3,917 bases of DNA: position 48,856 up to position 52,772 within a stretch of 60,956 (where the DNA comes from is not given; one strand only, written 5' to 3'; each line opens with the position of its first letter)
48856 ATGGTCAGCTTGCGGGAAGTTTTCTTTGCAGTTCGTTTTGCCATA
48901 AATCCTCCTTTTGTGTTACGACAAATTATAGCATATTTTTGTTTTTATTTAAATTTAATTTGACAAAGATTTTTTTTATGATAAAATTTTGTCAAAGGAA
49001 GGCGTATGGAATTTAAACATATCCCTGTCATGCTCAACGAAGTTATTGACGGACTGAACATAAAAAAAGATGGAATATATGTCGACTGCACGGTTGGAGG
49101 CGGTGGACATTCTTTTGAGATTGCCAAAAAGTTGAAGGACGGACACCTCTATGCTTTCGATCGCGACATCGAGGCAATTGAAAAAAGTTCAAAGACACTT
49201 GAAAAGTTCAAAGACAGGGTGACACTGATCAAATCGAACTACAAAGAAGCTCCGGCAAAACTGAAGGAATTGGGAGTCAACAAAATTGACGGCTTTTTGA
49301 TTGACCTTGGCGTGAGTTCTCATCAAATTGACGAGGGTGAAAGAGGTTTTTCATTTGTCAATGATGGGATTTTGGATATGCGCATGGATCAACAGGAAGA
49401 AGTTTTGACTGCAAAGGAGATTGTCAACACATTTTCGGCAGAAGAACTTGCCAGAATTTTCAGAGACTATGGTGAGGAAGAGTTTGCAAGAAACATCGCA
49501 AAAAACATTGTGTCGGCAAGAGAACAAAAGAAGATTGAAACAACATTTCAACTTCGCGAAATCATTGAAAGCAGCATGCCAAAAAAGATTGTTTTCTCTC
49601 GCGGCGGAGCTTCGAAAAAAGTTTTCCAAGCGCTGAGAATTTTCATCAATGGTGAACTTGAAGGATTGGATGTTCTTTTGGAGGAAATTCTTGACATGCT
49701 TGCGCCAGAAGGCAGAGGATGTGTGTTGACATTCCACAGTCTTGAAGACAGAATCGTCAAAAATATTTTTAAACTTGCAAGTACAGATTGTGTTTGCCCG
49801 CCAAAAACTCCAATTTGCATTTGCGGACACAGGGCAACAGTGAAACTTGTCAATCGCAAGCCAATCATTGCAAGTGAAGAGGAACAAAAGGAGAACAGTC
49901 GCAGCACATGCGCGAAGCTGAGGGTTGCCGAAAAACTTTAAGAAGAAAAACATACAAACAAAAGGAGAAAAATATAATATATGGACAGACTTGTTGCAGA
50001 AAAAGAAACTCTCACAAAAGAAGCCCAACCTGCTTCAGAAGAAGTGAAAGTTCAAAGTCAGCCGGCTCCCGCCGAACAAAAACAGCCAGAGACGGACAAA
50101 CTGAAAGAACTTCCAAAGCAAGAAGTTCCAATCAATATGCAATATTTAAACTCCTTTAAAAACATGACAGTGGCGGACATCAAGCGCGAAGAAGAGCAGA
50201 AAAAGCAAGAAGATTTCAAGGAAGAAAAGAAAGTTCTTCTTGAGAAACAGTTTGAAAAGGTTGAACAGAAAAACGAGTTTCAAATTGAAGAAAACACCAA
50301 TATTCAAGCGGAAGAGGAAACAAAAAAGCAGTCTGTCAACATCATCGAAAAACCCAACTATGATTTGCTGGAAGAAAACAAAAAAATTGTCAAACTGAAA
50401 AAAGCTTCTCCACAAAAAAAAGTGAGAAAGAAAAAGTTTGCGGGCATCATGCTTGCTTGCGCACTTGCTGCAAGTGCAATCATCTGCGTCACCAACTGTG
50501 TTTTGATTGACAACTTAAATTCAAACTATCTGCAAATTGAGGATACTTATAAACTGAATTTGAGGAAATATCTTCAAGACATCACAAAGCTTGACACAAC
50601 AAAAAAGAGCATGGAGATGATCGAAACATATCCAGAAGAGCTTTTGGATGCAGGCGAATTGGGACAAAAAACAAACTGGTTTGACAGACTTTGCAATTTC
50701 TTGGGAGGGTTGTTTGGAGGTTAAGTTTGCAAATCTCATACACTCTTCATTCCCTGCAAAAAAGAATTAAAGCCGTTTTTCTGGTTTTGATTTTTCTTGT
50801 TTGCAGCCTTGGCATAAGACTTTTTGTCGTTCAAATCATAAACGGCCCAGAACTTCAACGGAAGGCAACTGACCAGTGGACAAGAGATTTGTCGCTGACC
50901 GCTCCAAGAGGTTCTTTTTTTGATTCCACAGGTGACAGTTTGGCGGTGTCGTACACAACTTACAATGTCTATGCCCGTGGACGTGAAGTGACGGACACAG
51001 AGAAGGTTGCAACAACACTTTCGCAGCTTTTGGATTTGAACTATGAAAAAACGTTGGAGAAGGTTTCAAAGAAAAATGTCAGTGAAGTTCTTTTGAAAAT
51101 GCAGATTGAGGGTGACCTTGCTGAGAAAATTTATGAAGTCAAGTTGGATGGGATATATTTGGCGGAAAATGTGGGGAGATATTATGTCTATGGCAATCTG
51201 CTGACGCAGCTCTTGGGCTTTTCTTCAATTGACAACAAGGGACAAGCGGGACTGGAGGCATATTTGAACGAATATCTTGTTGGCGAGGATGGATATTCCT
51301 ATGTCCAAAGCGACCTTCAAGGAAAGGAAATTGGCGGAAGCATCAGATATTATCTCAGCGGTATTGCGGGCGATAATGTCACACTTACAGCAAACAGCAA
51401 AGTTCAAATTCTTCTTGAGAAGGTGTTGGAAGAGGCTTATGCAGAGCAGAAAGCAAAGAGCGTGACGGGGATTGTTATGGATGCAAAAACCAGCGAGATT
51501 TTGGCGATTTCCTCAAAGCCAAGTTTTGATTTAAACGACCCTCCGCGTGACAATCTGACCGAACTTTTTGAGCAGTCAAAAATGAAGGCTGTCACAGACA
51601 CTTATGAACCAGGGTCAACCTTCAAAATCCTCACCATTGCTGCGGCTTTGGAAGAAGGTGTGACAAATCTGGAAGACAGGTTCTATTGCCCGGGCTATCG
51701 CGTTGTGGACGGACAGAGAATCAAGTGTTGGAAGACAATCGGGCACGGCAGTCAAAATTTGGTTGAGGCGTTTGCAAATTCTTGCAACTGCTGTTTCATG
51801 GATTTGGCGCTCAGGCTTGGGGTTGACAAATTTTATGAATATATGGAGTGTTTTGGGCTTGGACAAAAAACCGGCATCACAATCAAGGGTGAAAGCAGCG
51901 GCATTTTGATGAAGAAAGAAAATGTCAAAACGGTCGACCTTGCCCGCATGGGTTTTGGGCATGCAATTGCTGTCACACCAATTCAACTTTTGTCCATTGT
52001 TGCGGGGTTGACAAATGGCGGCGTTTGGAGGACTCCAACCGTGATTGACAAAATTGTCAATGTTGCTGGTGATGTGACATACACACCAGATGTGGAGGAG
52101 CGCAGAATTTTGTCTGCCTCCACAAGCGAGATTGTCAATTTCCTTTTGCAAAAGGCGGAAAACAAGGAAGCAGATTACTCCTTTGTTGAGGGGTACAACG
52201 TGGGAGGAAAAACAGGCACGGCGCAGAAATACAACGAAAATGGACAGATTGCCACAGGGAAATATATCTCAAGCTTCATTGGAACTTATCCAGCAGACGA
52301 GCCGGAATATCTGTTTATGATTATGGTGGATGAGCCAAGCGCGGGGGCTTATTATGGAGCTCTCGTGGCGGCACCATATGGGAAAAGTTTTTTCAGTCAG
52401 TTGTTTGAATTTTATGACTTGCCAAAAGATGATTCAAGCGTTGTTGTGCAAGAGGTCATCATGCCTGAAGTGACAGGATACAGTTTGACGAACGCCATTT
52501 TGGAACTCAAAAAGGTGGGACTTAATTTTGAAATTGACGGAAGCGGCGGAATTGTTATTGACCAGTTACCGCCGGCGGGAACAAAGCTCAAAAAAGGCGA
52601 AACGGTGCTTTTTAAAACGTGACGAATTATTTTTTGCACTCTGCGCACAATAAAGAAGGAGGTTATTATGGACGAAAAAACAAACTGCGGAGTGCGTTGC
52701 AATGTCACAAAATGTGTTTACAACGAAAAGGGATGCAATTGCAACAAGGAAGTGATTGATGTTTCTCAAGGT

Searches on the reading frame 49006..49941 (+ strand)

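Call 41: search_protein_families(library=pfam, proteins=[window:49006-49941:+], max_evalue=0.0001)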
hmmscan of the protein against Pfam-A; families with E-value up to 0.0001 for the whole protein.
window:49006-49941:+ (311 aa): 2 families
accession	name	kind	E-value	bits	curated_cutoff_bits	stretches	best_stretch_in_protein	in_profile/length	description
PF01795.25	Methyltransf_5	-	1.5e-117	392.9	27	1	2-310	1-308/309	MraW methylase family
PF13847.12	Methyltransf_31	-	2.7e-05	24.3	27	0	20-94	2-75/145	Methyltransferase domain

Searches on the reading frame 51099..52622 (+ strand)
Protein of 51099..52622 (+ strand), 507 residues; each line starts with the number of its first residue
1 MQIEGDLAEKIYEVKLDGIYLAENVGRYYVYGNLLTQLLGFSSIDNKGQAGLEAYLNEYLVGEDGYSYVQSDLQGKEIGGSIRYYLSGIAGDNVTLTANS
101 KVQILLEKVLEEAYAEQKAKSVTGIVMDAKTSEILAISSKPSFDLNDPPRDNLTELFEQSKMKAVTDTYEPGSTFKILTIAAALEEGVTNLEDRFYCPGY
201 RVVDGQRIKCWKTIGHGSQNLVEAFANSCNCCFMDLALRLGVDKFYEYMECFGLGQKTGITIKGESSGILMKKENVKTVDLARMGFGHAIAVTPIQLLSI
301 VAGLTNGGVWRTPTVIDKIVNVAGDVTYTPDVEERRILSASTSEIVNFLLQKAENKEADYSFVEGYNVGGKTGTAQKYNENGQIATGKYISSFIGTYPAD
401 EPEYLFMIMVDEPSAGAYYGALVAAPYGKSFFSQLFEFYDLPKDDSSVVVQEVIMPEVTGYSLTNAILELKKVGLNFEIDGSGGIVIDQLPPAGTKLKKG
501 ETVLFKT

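Call 41: search_protein_families(library=pfam, proteins=[window:51099-52622:+], max_evalue=0.0001)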
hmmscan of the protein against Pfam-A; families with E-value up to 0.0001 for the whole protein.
window:51099-52622:+ (507 aa): 3 families
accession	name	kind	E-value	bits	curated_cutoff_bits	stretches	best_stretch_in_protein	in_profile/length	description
PF00905.27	Transpeptidase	-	2.7e-74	250.5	22.1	1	124-429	3-295/299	Penicillin binding protein transpeptidase domain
PF03793.24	PASTA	-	1.4e-11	44.6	23.2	1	453-506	1-61/64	PASTA domain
PF03717.20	PBP_dimer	-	7.6e-07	30.1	24.4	1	9-79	88-177/180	Penicillin-binding Protein dimerisation domain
